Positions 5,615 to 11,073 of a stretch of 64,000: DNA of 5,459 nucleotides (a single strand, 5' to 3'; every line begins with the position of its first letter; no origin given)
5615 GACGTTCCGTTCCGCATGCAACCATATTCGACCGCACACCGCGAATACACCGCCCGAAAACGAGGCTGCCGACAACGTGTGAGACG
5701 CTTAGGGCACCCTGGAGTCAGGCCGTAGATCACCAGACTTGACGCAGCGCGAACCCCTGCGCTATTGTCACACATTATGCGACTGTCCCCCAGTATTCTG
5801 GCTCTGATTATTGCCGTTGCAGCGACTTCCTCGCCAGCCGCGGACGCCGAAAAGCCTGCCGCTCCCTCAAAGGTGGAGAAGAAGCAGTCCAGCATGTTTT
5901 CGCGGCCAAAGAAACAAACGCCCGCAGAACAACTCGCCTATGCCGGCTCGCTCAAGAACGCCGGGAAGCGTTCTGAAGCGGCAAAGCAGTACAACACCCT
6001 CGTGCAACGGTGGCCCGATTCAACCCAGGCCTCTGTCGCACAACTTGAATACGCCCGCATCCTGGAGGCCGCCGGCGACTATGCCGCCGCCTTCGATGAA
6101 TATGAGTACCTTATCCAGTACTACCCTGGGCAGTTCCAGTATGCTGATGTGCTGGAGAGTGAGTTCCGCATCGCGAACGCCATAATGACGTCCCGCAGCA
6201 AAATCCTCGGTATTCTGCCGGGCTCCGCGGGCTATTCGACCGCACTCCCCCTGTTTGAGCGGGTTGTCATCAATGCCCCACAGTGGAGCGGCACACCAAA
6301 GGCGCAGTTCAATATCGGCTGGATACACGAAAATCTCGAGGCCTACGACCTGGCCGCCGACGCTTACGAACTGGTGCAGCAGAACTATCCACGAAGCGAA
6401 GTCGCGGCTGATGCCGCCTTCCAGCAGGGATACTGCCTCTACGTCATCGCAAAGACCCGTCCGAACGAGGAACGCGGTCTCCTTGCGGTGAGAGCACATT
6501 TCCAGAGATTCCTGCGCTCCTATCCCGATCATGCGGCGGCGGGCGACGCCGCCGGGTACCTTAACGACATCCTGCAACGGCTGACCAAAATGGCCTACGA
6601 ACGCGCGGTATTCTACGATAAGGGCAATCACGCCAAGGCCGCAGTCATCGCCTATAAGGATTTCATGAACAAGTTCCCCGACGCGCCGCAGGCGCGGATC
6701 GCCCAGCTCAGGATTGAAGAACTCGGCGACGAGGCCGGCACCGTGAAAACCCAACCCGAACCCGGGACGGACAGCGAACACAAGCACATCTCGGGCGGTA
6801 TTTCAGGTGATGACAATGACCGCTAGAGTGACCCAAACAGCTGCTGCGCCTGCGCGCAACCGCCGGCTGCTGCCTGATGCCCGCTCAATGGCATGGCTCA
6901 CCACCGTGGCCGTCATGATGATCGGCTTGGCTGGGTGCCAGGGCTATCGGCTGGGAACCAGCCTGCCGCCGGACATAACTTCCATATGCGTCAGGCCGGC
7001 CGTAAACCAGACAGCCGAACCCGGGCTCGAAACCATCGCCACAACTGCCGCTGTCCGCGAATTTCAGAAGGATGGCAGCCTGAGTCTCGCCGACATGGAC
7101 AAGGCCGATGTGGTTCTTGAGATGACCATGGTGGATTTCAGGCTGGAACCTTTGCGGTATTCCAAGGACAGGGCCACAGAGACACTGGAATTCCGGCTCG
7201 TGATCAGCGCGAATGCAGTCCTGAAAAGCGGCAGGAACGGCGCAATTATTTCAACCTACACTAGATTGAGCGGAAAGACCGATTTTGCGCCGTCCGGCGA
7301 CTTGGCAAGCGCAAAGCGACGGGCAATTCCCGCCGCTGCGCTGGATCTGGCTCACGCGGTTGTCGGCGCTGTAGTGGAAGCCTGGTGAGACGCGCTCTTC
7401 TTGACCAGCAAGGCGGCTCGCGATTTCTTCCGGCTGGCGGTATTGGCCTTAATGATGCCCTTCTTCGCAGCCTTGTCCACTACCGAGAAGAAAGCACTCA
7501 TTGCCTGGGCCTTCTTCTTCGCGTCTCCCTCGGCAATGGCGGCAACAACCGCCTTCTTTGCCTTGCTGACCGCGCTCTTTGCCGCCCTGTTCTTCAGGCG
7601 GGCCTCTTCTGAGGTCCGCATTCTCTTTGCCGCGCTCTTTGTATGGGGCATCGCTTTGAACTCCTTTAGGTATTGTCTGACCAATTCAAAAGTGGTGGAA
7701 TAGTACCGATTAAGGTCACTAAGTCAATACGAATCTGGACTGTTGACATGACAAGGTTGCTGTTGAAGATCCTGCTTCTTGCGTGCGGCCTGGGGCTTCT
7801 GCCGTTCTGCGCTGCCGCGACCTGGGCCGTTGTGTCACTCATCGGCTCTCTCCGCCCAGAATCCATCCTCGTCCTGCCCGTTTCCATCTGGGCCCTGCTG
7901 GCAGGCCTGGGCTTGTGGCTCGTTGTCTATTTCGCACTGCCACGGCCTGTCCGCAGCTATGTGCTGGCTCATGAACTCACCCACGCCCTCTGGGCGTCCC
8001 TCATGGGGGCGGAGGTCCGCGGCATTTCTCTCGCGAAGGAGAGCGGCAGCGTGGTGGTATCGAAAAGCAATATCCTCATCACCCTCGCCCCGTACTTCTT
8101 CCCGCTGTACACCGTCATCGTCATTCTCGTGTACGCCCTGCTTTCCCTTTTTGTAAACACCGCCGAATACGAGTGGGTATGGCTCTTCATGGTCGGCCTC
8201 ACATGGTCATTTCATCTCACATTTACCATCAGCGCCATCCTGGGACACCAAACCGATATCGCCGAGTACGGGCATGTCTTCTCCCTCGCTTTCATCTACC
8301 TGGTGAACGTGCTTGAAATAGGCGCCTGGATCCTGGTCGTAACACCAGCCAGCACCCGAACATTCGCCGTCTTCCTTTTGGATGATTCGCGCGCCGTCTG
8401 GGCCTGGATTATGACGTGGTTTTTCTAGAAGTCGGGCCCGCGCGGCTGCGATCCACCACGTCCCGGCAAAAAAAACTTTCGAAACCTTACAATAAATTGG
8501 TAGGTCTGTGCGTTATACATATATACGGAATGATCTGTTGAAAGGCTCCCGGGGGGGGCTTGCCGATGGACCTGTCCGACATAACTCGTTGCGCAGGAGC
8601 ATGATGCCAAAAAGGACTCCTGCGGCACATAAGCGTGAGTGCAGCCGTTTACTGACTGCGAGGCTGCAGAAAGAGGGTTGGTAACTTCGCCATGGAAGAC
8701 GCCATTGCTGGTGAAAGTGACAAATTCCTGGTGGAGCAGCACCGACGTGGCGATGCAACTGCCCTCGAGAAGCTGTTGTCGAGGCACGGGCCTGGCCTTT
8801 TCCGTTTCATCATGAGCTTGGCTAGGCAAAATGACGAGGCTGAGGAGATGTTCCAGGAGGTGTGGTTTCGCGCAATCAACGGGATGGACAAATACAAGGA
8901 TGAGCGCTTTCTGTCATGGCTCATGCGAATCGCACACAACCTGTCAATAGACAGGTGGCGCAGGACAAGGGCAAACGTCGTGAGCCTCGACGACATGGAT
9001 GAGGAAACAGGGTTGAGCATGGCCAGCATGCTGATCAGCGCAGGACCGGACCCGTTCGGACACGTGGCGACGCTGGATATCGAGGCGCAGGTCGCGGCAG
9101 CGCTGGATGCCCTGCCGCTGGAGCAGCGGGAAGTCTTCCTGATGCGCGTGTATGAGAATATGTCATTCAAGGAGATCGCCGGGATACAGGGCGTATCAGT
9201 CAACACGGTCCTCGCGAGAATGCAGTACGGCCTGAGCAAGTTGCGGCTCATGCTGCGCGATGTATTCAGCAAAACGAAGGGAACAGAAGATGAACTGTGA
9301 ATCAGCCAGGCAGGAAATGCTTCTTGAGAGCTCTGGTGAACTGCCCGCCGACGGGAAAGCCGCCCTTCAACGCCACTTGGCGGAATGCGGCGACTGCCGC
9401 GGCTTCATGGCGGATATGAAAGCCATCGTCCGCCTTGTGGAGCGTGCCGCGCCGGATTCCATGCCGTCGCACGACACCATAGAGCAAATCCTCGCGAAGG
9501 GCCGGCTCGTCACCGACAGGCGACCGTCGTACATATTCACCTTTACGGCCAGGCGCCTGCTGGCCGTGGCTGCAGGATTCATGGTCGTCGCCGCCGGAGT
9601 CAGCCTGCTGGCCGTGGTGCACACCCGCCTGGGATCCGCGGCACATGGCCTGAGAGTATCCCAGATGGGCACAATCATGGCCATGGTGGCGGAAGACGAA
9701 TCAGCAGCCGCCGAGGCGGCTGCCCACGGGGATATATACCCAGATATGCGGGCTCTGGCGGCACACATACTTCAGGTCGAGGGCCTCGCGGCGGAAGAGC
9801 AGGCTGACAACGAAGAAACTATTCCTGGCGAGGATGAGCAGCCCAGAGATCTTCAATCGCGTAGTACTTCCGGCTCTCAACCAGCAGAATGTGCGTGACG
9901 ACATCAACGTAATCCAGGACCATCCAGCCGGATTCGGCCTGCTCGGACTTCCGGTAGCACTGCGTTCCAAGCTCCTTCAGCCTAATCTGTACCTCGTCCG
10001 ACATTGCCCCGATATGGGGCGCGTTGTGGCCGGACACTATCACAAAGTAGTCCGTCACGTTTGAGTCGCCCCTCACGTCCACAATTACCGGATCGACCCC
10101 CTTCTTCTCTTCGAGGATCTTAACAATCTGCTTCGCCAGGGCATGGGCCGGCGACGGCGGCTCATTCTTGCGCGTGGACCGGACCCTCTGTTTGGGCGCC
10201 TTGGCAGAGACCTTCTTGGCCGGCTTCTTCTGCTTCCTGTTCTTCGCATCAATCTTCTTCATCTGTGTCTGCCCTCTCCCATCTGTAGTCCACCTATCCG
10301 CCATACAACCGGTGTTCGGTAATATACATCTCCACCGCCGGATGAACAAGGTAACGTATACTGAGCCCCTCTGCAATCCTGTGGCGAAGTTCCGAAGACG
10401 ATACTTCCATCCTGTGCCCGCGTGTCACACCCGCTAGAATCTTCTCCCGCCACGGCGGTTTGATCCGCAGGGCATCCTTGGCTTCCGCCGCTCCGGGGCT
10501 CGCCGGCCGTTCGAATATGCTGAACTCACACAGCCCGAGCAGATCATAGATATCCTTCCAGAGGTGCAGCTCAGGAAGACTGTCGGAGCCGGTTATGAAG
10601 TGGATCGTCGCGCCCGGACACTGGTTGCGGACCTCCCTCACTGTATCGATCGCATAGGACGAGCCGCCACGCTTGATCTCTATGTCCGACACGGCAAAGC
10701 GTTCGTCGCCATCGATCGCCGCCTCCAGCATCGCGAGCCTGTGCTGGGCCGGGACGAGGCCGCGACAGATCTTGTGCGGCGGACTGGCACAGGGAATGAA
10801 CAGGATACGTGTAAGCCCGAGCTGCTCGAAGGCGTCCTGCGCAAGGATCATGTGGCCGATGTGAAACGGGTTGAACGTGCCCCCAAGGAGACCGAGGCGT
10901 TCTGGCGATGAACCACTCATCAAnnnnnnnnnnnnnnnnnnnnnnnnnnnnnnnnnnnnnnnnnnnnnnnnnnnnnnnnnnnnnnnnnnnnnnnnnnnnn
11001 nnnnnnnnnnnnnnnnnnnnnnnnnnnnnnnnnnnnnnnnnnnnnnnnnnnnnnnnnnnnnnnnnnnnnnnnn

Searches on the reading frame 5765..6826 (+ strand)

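Call 75: search_protein_families(library=pfam, proteins=[window:5765-6826:+], max_evalue=0.00001)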
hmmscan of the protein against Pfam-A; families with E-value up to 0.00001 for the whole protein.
window:5765-6826:+ (353 aa): 4 families
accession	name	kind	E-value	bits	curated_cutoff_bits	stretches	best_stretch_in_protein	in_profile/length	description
PF13174.12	TPR_6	-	5.5e-13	49.1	26.3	0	180-211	2-33/33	Tetratricopeptide repeat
PF13432.12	TPR_16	-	2.6e-10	41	32.7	0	63-122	7-63/65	Tetratricopeptide repeat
PF13525.12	YfiO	-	9.2e-08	32.5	25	0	208-313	72-180/203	Outer membrane lipoprotein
PF13428.12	TPR_14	-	1.9e-07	31.5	23.5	0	53-89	1-37/44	Tetratricopeptide repeat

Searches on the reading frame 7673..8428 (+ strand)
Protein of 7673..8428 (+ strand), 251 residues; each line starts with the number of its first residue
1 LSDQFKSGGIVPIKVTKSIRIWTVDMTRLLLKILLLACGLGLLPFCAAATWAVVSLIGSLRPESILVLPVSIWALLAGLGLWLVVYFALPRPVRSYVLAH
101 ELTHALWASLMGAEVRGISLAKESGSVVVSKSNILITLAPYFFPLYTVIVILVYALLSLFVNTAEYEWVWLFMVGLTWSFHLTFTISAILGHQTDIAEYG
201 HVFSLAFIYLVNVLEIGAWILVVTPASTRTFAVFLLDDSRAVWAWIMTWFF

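Call 58: search_protein_families(library=pfam, proteins=[window:7673-8428:+], max_evalue=0.01)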
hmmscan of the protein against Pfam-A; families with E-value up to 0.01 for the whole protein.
window:7673-8428:+ (251 aa): 2 families
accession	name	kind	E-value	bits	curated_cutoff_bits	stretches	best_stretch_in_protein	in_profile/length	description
PF13398.12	Peptidase_M50B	-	0.0022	18.2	26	1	91-192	18-118/201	Peptidase M50B-like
PF12315.14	DA1-like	-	0.0022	17.9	25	1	84-112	83-110/213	Protein DA1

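Call 89: search_protein_families(library=ncbifam, proteins=[window:7673-8428:+], max_evalue=0.001)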
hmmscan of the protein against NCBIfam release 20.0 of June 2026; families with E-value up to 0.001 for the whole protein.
window:7673-8428:+ (251 aa): 0 families

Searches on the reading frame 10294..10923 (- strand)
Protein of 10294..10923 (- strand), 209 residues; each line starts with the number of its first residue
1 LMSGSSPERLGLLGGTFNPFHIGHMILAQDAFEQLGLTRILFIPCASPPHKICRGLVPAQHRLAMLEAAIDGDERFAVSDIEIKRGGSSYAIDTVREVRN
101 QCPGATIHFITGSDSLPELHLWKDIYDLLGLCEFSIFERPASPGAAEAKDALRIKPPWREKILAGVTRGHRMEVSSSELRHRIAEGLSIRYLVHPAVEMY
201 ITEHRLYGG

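Call 30: find_related_loci(query=window:10294-10923:-, collection=genome_contigs, flank=10000)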
Query window:10294-10923:- (209 aa) in genome_contigs; peptide patterns used: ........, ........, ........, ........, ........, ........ (x = any residue, [..] = any of these).
500 stretches matched a pattern; 68 encode a relative of the query (tblastn E <= 1e-3); 68 distinct loci.
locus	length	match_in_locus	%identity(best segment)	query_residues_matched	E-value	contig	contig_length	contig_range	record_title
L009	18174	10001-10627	74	1-209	7e-106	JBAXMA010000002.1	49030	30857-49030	MAG: bacterium isolate ELA441 MAG441_2, whole genome shotgun sequence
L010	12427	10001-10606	57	9-209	4e-77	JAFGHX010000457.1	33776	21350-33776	MAG: Kiritimatiellae bacterium isolate Zod_Metabat.16 k87_13946837, whole genome shotgun sequence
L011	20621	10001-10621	57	1-207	1e-76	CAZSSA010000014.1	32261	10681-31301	MAG TPA_asm: uncultured Verrucomicrobiota bacterium isolate SRP272421_co3_542 genome assembly, contig: NODE_2402_length_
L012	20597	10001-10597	58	9-207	2e-73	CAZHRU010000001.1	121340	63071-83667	MAG TPA_asm: uncultured Verrucomicrobiota bacterium isolate SRP272421_co4_615 genome assembly, contig: NODE_136_length_1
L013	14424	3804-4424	56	2-208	1e-72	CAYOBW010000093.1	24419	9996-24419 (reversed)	MAG TPA_asm: uncultured Victivallales bacterium isolate SRP272421_co2_758 genome assembly, contig: NODE_5321_length_2441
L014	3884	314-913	56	8-207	1e-71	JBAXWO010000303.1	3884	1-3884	MAG: bacterium isolate ELA715 MAG715_303, whole genome shotgun sequence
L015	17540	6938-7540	55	9-209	7e-71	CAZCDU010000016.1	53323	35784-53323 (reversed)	MAG TPA_asm: uncultured Victivallales bacterium isolate binchicken_co142_396 genome assembly, contig: NODE_1637_length_5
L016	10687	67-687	54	1-207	1e-68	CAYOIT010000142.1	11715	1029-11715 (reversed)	MAG TPA_asm: uncultured Verrucomicrobiota bacterium isolate SRP272421_co4_179 genome assembly, contig: NODE_16426_length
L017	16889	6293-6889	54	9-207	3e-68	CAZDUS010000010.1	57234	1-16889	MAG TPA_asm: uncultured Verrucomicrobiota bacterium isolate SRP272421_co1_512 genome assembly, contig: NODE_839_length_5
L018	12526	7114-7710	51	9-207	3e-68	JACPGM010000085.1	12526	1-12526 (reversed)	MAG: Lentisphaerae bacterium isolate NC_groundwater_387_Ag_B-0.1um_58_26 GD18-4_B1_scaffold_679626, whole genome shotgun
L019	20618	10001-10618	50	2-207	4e-67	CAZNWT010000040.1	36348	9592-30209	MAG TPA_asm: uncultured Victivallales bacterium isolate binchicken_co47_191 genome assembly, contig: NODE_731_length_363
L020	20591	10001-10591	40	8-207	6e-44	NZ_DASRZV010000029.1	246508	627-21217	MAG: Baekduia sp. isolate SMAG_U15007 k141_2059691, whole genome shotgun sequence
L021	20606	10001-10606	41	8-208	1e-43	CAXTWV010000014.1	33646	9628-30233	MAG TPA_asm: uncultured Ktedonobacteraceae bacterium isolate public_SRR14722087_metawrap_bin.1 genome assembly, contig:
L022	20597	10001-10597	39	7-209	2e-43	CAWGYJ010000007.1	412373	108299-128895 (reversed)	MAG: uncultured Solirubrobacterales bacterium isolate MFD01716.bin.2.105 genome assembly, contig: contig_68570, whole ge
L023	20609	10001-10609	40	9-207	6e-43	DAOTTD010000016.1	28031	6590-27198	MAG TPA_asm: Ktedonobacteraceae bacterium isolate B30_77 k127_18928, whole genome shotgun sequence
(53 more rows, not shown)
